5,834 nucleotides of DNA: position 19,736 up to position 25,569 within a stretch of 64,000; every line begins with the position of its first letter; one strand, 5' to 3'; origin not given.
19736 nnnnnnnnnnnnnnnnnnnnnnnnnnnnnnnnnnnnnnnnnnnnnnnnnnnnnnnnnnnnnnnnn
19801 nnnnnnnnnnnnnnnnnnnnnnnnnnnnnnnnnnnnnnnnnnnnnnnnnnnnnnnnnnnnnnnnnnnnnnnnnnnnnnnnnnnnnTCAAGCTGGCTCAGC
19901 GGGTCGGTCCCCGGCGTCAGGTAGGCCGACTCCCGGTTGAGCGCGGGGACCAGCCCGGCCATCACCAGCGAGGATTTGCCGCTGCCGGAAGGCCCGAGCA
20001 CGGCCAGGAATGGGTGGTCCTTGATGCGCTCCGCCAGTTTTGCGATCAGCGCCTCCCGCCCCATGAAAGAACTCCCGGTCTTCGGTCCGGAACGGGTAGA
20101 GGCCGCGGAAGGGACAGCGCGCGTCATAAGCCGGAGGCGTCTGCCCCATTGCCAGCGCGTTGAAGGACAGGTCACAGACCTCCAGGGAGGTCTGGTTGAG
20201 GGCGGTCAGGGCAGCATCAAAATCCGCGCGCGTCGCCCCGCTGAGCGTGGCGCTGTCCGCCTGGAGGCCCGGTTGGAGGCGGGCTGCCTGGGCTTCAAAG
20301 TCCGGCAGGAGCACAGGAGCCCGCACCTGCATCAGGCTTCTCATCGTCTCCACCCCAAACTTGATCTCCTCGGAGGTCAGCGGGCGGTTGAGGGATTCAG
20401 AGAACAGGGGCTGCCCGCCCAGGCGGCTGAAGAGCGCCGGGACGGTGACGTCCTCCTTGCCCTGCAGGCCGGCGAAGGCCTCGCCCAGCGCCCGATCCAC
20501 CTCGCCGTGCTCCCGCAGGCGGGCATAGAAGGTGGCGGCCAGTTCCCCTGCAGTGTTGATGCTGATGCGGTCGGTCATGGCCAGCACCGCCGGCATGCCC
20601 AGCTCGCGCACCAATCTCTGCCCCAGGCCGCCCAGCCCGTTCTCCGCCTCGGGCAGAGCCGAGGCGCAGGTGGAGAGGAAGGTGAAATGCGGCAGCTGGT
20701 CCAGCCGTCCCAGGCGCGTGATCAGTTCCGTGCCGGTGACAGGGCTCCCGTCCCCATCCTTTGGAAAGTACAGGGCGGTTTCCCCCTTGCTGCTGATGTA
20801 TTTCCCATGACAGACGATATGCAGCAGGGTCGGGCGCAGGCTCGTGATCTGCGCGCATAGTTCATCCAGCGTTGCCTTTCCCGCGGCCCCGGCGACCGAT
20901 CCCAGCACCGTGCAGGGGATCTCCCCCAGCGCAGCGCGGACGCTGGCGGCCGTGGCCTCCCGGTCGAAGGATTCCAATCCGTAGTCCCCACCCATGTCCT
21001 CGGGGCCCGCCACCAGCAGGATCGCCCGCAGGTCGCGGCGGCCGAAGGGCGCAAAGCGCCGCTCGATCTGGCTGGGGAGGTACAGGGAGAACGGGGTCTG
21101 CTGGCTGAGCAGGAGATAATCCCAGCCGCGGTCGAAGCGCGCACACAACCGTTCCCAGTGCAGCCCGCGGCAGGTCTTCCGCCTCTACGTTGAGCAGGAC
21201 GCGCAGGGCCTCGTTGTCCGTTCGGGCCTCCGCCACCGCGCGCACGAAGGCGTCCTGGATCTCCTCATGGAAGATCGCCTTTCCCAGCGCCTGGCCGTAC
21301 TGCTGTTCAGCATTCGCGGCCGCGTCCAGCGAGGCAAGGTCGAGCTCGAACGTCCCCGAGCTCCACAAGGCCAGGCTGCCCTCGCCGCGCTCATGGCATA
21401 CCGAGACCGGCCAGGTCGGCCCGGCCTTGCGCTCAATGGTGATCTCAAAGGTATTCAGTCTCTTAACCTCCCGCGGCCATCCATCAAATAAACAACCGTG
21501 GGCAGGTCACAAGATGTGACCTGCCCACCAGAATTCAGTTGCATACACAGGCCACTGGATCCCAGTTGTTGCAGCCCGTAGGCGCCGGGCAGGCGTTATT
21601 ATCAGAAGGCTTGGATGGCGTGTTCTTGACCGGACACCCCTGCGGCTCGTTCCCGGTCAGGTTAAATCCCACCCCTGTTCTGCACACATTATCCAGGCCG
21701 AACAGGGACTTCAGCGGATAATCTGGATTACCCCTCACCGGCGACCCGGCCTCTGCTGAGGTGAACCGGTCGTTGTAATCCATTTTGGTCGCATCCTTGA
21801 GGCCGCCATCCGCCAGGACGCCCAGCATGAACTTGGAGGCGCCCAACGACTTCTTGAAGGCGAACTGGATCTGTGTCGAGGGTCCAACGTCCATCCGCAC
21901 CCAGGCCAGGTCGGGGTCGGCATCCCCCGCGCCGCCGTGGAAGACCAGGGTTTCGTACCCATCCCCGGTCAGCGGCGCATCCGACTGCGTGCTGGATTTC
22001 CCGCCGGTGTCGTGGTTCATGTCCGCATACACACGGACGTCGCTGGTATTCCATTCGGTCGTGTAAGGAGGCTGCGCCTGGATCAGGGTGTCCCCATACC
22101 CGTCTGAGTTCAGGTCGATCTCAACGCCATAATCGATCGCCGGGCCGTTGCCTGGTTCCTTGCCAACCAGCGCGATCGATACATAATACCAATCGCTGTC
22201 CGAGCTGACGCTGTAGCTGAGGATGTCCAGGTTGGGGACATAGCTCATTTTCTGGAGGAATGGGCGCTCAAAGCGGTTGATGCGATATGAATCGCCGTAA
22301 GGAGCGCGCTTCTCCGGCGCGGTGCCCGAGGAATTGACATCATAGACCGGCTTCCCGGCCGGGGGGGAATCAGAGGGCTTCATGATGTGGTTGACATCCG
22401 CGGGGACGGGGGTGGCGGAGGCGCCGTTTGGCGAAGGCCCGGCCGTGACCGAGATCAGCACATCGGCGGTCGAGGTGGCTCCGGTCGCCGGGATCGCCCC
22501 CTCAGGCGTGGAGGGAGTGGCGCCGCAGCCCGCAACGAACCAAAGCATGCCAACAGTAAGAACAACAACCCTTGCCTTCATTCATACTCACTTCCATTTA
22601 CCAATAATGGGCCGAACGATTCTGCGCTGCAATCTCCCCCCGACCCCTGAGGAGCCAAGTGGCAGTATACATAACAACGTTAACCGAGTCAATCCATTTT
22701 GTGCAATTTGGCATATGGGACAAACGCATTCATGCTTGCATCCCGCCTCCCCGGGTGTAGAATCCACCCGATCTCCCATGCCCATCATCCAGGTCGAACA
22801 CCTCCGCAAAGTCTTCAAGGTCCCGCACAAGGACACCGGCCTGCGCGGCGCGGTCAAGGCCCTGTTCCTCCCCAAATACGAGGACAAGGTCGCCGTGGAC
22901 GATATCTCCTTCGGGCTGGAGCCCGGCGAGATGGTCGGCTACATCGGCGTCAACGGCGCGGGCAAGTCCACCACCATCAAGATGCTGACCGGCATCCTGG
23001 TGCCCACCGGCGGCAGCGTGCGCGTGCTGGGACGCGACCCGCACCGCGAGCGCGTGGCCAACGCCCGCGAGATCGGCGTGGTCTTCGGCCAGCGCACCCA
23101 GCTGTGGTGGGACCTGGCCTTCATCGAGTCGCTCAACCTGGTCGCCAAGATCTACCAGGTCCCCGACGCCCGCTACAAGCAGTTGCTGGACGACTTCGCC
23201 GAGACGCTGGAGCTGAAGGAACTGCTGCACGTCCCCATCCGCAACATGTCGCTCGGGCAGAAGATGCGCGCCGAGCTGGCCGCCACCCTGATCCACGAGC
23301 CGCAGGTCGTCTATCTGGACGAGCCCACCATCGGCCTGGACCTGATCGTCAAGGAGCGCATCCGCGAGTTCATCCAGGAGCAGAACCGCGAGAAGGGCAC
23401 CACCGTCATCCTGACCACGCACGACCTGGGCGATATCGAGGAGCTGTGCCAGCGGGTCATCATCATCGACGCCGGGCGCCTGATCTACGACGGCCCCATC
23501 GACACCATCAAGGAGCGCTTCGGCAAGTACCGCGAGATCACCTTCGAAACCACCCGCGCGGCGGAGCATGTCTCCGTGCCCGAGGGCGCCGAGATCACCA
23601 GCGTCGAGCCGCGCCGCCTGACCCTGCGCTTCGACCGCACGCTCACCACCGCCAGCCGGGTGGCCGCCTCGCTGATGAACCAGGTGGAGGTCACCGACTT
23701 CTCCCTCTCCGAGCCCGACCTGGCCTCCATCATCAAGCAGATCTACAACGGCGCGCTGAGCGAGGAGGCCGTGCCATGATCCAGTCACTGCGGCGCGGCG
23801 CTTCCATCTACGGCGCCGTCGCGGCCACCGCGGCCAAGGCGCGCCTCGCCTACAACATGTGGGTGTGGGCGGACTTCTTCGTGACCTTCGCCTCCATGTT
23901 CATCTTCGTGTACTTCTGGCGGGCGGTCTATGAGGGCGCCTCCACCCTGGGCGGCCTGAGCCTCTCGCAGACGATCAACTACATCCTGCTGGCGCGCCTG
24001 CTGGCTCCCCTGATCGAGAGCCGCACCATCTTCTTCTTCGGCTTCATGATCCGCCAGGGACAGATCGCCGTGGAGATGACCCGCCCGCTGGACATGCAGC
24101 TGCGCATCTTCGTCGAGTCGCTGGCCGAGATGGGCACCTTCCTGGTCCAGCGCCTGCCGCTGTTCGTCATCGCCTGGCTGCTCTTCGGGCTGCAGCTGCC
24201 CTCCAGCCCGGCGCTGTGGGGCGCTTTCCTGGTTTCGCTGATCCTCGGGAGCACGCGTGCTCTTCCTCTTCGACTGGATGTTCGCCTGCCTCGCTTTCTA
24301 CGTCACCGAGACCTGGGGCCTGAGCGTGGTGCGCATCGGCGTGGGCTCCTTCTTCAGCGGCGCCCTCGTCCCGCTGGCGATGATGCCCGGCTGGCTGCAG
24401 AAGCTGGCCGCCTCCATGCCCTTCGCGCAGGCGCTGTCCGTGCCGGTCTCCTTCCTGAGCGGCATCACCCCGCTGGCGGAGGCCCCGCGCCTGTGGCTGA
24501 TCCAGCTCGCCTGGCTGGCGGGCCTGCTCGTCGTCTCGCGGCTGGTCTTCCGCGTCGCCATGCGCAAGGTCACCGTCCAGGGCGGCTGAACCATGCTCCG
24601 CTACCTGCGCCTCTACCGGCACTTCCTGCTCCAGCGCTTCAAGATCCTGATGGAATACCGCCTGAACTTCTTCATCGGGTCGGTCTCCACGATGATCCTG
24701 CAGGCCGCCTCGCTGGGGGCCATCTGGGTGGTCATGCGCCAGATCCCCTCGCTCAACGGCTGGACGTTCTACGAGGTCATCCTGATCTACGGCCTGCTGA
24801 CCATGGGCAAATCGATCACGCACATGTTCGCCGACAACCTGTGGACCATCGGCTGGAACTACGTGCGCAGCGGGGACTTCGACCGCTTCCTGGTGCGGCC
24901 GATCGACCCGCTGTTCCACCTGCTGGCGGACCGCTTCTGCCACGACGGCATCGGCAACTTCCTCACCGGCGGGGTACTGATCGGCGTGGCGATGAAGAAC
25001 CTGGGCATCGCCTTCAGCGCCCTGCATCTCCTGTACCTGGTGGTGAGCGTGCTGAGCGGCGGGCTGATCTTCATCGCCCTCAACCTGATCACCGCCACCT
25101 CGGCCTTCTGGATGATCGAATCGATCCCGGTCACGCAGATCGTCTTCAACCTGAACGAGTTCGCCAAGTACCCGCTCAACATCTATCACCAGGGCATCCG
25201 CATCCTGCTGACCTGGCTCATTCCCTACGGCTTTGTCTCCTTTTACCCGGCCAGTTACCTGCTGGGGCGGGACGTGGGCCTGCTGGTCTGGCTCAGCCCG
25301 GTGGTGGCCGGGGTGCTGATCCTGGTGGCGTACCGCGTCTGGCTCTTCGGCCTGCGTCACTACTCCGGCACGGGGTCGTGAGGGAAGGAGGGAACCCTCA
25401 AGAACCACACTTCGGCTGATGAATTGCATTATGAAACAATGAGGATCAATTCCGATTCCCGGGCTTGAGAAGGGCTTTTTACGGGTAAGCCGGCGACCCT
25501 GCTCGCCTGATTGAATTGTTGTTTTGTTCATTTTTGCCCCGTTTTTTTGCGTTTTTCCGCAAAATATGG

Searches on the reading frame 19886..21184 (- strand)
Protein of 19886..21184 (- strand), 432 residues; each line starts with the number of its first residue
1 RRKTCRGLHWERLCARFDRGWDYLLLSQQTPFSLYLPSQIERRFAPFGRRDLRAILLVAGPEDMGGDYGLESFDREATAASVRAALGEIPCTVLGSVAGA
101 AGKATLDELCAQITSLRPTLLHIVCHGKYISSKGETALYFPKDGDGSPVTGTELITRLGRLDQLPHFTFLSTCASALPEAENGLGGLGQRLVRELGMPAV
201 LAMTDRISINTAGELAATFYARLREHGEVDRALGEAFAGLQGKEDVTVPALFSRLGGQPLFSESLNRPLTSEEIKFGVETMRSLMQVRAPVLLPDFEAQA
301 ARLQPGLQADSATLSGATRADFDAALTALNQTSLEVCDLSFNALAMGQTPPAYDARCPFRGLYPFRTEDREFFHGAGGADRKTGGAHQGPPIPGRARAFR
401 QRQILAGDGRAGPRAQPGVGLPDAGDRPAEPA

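Call 40: search_protein_families(library=pfam, proteins=[window:19886-21184:-], max_evalue=0.001)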
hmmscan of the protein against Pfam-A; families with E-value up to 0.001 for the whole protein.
window:19886-21184:- (432 aa): 1 family
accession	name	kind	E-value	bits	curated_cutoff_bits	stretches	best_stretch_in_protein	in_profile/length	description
PF12770.12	CHAT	-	3.5e-15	56.7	24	1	47-237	81-263/289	CHAT domain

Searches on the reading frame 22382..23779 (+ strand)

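Call 10: search_protein_families(library=pfam, proteins=[window:22382-23779:+], max_evalue=0.01)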
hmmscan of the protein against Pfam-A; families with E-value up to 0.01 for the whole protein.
window:22382-23779:+ (465 aa): 4 families
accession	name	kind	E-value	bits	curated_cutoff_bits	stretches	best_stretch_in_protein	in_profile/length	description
PF00005.33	ABC_tran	-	3.6e-26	92.8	25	1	173-316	2-136/137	ABC transporter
PF13304.12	AAA_21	-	5.6e-11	43.5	27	1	272-349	221-300/304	AAA domain, putative AbiEii toxin, Type IV TA system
PF13732.12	DrrA1-3_C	-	8.2e-05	23.7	27.4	1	371-448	1-74/81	ATP-binding protein DrrA1-3-like, C-terminal domain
PF03308.22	MeaB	-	0.00045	19.7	23.1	1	183-224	34-75/273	Methylmalonyl Co-A mutase-associated GTPase MeaB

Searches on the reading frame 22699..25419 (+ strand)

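Call 7: search_protein_families(library=pfam, proteins=[window:22699-25419:+], max_evalue=0.01)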
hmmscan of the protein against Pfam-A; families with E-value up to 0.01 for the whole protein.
window:22699-25419:+ (906 aa): 1 family
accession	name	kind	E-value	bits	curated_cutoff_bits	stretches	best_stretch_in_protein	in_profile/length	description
PF06182.17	ABC2_membrane_6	-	0.00015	22.1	22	1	403-518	7-124/229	ABC-2 family transporter protein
